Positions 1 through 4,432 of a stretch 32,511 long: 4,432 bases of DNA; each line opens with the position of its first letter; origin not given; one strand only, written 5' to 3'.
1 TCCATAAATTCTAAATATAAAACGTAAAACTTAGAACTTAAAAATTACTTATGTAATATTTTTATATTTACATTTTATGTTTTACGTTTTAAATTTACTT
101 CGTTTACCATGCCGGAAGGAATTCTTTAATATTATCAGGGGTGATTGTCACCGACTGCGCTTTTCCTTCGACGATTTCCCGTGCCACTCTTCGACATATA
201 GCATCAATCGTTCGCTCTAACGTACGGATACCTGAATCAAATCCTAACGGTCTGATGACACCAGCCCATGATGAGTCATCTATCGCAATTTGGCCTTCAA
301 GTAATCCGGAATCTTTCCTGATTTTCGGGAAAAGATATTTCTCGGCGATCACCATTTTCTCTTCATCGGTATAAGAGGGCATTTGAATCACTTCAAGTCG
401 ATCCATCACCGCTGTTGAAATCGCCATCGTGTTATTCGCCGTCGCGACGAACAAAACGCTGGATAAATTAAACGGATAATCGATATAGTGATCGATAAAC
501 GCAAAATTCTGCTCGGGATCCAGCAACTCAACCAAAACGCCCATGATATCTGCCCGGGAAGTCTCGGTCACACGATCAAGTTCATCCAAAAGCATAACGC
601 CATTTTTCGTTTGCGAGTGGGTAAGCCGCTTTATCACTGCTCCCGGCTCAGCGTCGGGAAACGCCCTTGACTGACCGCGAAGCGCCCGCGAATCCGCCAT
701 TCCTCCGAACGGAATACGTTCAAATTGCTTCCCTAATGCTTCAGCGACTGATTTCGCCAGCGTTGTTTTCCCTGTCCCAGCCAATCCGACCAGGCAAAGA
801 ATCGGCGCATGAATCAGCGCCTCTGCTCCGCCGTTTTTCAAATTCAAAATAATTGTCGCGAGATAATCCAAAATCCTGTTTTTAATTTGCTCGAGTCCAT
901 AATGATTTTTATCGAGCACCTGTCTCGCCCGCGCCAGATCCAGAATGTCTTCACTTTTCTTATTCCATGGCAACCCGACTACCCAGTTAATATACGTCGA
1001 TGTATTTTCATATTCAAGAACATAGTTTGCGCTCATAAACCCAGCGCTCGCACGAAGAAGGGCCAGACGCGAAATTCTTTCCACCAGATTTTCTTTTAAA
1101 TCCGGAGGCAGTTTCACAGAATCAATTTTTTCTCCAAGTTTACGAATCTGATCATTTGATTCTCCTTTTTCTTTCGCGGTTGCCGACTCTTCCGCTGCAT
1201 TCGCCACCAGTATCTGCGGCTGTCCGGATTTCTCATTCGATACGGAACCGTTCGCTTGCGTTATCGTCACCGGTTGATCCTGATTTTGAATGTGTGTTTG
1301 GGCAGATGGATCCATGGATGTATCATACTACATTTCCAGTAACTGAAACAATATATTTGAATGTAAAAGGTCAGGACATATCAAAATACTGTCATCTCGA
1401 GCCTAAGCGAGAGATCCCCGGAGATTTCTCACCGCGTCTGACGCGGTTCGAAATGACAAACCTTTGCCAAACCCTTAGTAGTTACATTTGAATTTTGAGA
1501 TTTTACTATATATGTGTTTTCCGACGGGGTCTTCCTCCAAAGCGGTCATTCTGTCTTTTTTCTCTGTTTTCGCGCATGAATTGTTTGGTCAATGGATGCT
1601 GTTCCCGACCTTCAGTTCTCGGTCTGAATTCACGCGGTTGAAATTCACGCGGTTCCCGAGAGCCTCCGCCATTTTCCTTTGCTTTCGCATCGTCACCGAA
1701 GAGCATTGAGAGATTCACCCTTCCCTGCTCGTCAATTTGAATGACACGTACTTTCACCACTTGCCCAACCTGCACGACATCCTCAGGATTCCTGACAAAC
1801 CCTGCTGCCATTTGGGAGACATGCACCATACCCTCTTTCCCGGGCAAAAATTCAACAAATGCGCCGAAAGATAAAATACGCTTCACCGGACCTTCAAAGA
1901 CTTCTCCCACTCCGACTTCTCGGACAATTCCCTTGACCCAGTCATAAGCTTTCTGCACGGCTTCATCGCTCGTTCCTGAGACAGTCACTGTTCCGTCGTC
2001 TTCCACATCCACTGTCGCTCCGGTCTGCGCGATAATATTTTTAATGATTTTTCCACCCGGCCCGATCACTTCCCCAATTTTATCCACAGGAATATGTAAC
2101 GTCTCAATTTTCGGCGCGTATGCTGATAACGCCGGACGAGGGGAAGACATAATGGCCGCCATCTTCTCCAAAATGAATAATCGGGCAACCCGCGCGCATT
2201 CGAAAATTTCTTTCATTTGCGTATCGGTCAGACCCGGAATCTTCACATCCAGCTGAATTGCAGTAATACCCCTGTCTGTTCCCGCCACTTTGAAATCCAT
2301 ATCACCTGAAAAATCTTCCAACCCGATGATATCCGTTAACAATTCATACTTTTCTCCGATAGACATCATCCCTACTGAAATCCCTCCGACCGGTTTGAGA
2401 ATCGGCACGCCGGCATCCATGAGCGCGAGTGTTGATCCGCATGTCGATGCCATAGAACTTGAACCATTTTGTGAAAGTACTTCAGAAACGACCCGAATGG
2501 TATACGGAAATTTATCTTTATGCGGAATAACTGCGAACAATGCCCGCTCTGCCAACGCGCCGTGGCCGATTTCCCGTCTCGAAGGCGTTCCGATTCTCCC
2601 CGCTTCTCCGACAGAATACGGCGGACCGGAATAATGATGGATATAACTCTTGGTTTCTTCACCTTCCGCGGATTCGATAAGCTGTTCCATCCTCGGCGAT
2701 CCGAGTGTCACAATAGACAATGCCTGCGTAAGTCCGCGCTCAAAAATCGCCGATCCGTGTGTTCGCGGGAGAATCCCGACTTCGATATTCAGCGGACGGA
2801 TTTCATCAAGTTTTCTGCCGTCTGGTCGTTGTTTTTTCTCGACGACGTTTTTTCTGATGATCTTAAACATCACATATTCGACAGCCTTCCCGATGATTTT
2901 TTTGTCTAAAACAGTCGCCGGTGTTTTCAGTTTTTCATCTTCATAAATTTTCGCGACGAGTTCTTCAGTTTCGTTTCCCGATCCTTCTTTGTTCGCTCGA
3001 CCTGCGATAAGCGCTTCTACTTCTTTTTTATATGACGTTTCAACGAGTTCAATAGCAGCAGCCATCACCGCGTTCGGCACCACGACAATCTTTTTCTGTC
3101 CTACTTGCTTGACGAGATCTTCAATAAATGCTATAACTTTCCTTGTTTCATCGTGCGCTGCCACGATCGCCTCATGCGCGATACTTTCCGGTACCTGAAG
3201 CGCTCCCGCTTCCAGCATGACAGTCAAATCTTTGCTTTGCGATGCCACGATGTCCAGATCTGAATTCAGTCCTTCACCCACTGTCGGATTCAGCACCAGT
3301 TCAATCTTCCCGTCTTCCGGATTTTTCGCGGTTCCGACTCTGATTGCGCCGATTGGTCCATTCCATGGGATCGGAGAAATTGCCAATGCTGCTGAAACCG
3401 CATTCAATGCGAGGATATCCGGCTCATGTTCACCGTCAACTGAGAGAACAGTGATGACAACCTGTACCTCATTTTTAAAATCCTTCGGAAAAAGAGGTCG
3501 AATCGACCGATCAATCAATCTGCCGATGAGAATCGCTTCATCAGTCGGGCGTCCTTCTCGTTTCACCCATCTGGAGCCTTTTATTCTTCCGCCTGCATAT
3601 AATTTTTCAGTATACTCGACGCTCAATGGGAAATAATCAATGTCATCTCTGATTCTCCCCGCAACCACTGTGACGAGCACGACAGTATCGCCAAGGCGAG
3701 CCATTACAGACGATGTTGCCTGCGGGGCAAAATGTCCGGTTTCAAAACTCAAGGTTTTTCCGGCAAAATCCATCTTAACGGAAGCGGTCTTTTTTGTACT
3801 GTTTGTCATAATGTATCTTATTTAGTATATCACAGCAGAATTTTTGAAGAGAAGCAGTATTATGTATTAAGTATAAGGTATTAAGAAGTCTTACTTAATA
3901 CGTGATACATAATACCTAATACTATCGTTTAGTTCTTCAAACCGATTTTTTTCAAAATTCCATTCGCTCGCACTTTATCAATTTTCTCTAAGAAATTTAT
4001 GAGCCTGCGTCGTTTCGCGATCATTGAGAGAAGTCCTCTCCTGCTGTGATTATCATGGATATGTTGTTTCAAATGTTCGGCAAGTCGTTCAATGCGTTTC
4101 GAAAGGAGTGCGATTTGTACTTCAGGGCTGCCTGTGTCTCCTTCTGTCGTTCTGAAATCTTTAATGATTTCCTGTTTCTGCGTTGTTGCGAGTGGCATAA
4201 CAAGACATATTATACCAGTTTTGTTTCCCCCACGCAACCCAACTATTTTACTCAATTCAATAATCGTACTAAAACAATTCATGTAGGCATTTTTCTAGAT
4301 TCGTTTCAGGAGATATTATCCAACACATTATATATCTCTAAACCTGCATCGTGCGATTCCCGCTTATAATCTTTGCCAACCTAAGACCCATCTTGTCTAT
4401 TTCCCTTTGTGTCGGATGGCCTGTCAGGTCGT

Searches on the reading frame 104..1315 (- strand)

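Call 13: search_protein_families(library=pfam, proteins=[window:104-1315:-], max_evalue=0.01)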
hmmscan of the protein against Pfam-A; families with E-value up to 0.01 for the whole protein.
window:104-1315:- (403 aa): 12 families
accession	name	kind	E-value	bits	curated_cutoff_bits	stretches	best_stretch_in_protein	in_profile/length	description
PF00004.35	AAA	-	6.6e-17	62.6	21.2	1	173-311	1-127/131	ATPase family associated with various cellular activities (AAA)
PF22667.2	Lon_lid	-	2.3e-11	43.6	27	1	334-387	1-55/57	Lon protease AAA+ ATPase lid domain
PF07728.20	AAA_5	-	1.6e-07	31.8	22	1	173-305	2-137/139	AAA domain (dynein-related subfamily)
PF13401.12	AAA_22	-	2.6e-05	25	27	1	169-266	4-109/130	AAA domain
PF13191.12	AAA_16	-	7.5e-05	23.7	32.6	1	171-197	25-51/167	AAA ATPase domain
PF13173.12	AAA_14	-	0.00025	21.5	27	1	171-255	3-75/129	AAA domain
PF13604.12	AAA_30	-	0.00073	19.8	27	1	172-255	20-106/191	AAA domain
PF07726.17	AAA_3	-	0.0036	17.6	27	1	175-258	4-83/131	ATPase family associated with various cellular activities (AAA)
PF00931.28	NB-ARC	-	0.0041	16.8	23.5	0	172-200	20-51/248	NB-ARC domain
PF24883.2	NPHP3_N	-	0.0044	17.7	24.8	0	171-197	23-49/164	Nephrocystin 3, N-terminal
PF05729.18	NACHT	-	0.0062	16.8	26.7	0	173-196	3-26/167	NACHT domain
PF13671.12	AAA_33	-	0.0076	17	27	0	173-198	2-25/143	AAA domain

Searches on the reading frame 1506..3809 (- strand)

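Call 13: search_protein_families(library=pfam, proteins=[window:1506-3809:-], max_evalue=0.01)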
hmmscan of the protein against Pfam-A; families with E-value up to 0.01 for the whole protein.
window:1506-3809:- (767 aa): 9 families
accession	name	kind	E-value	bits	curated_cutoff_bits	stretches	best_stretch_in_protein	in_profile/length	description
PF01138.27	RNase_PH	-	1.9e-60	203.4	25.5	2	18-148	3-130/130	3' exoribonuclease family, domain 1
PF00575.29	S1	-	1.4e-17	64.3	22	1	632-702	2-73/74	S1 RNA binding domain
PF00013.35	KH_1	-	5.7e-15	55.3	21.5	1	569-625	2-64/66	KH domain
PF03725.20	RNase_PH_C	-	6.1e-08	32.9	20.8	1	473-540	2-65/67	3' exoribonuclease family, domain 2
PF23459.1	S1_RRP5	-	3.8e-07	31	27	1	635-697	4-66/72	RRP5 S1 domain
PF03726.19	PNPase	-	0.00019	22.3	24.6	1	280-333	29-81/81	Polyribonucleotide nucleotidyltransferase, RNA binding domain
PF22675.2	KH-I_KHDC4-BBP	-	0.00045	20.5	30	1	578-614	8-44/76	KHDC4/BBP-like, KH-domain type I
PF21543.3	CvfB_2nd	-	0.0039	17.5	27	1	666-702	36-74/76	Virulence regulatory factor CvfB, second domain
PF23052.1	KH_N4BP1_2nd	-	0.0041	17.6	27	0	583-631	19-66/120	N4BP1, second type I KH-domain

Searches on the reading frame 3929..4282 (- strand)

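Call 13: search_protein_families(library=pfam, proteins=[window:3929-4282:-], max_evalue=0.01)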
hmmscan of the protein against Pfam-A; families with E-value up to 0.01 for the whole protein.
window:3929-4282:- (117 aa): 1 family
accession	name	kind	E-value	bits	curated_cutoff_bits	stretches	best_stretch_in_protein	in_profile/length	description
PF00312.27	Ribosomal_S15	-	7.6e-28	96.9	31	1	36-115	1-80/81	Ribosomal protein S15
